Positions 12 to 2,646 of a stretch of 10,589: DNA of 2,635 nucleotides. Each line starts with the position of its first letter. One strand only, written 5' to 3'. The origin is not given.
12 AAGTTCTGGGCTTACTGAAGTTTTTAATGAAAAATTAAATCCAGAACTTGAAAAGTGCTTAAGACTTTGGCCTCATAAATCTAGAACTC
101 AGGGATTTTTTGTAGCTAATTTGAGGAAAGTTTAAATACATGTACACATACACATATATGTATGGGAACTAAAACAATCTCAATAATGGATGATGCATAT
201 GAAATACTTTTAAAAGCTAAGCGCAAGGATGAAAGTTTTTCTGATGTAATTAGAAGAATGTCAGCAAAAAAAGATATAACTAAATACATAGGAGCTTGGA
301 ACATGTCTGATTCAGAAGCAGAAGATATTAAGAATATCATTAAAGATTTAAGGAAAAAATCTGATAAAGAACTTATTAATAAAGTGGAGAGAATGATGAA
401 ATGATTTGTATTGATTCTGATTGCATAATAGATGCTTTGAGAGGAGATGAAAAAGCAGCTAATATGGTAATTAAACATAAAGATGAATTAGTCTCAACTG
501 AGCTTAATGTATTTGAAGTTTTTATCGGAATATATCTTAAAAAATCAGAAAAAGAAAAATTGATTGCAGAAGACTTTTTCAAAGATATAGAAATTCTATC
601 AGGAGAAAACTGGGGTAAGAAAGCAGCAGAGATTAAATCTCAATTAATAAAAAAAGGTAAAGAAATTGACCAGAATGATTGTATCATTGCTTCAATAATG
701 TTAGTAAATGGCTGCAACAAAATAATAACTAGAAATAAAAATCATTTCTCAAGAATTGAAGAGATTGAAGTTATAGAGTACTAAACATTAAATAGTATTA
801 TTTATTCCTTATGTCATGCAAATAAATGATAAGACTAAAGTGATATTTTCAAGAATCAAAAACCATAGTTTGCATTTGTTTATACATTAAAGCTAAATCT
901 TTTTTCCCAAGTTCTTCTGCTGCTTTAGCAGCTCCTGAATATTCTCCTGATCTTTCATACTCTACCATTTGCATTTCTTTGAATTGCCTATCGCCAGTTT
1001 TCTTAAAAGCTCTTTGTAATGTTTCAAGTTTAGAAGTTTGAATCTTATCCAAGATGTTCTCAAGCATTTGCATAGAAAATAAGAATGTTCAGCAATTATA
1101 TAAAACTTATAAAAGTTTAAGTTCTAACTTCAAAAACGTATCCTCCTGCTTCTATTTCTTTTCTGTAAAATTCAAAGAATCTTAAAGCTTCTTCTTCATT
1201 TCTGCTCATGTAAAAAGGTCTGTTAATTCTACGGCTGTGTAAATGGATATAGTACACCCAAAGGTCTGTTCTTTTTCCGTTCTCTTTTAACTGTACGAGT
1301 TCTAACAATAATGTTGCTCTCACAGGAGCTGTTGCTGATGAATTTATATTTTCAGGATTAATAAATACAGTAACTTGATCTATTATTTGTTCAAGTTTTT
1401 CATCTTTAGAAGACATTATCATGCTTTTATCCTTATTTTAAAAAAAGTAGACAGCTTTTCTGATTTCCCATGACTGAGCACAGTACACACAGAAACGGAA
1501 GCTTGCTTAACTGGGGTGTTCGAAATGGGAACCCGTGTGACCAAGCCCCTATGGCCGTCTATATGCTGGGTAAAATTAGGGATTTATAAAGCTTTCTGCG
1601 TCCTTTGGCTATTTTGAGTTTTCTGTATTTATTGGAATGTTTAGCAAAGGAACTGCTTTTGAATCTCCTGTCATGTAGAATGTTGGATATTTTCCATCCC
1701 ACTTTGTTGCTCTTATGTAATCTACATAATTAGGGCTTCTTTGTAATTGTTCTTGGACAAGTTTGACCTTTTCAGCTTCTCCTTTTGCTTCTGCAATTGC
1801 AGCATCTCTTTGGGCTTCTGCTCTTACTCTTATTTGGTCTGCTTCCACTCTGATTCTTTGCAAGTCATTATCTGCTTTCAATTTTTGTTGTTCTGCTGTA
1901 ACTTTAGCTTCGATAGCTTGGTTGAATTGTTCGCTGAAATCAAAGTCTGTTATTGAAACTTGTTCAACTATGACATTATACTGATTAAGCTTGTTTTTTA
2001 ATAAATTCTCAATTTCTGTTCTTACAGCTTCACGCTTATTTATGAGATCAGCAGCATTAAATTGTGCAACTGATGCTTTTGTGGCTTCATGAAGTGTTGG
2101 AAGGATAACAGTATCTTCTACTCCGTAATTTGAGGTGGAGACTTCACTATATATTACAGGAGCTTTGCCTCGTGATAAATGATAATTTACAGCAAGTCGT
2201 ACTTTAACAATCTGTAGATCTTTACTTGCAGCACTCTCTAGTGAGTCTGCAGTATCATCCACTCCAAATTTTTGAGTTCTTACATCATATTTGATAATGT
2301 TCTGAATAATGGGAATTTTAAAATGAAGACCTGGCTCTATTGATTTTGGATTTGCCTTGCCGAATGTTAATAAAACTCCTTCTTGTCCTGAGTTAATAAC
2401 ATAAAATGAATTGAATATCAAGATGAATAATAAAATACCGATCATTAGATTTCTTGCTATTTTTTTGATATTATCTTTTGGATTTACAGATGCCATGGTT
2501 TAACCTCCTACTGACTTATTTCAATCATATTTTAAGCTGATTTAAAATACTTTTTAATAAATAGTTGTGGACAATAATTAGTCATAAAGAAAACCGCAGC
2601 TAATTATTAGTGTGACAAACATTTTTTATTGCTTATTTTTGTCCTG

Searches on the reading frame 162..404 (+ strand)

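Call 39: search_protein_families(library=ncbifam, proteins=[window:162-404:+], max_evalue=0.00001)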
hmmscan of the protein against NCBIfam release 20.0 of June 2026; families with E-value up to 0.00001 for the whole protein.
window:162-404:+ (80 aa): 3 families
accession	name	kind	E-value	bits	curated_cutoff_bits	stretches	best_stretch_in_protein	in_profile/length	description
NF010249.0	PRK13696.1-1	equivalog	1.8e-16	60.1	90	1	1-73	1-71/72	hypothetical protein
NF010251.0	PRK13696.1-3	equivalog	1.9e-07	31.5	101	1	4-75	7-81/84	hypothetical protein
NF010250.0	PRK13696.1-2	equivalog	1e-06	28.7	118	1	3-64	2-66/75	hypothetical protein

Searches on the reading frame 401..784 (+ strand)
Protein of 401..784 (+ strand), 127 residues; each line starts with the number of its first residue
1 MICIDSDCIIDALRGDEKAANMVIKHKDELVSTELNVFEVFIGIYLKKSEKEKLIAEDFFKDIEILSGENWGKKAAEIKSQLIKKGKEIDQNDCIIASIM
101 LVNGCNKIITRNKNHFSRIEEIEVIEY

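Call 39: search_protein_families(library=ncbifam, proteins=[window:401-784:+], max_evalue=0.00001)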
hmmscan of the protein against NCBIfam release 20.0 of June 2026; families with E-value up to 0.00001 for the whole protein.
window:401-784:+ (127 aa): 2 families
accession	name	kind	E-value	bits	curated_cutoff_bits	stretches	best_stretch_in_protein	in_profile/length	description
NF047863.1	VapCLeptosp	equivalog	3e-12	47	140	1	22-125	23-127/130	type II toxin-antitoxin system tRNA(fMet)-specific endonuclease VapC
NF047959.1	TA_toxin_VapC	equivalog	6.4e-08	32.7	80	1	2-120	1-120/125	type II toxin-antitoxin system VapC family toxin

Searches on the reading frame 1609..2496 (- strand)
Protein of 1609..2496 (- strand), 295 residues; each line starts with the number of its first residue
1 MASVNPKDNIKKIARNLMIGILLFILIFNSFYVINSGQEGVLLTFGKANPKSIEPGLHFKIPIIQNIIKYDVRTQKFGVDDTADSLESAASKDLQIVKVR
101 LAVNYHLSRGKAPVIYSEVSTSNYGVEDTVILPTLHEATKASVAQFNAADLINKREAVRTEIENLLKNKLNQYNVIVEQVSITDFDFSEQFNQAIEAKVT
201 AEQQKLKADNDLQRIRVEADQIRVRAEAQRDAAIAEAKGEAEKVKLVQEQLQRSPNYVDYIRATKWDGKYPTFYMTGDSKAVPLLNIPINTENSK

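Call 39: search_protein_families(library=ncbifam, proteins=[window:1609-2496:-], max_evalue=0.00001)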
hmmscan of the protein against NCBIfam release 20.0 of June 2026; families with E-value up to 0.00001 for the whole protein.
window:1609-2496:- (295 aa): 3 families
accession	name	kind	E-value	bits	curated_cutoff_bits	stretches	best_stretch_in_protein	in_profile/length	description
TIGR01933.1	hflK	equivalog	4.1e-17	62.5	159.4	1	31-256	1-224/261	FtsH protease activity modulator HflK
TIGR01932.1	hflC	equivalog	5.8e-17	61.5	134.4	1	17-96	6-89/318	protease modulator HflC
NF008259.0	PRK11029.1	equivalog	1.6e-15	56.9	427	1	17-115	6-113/334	protease modulator HflC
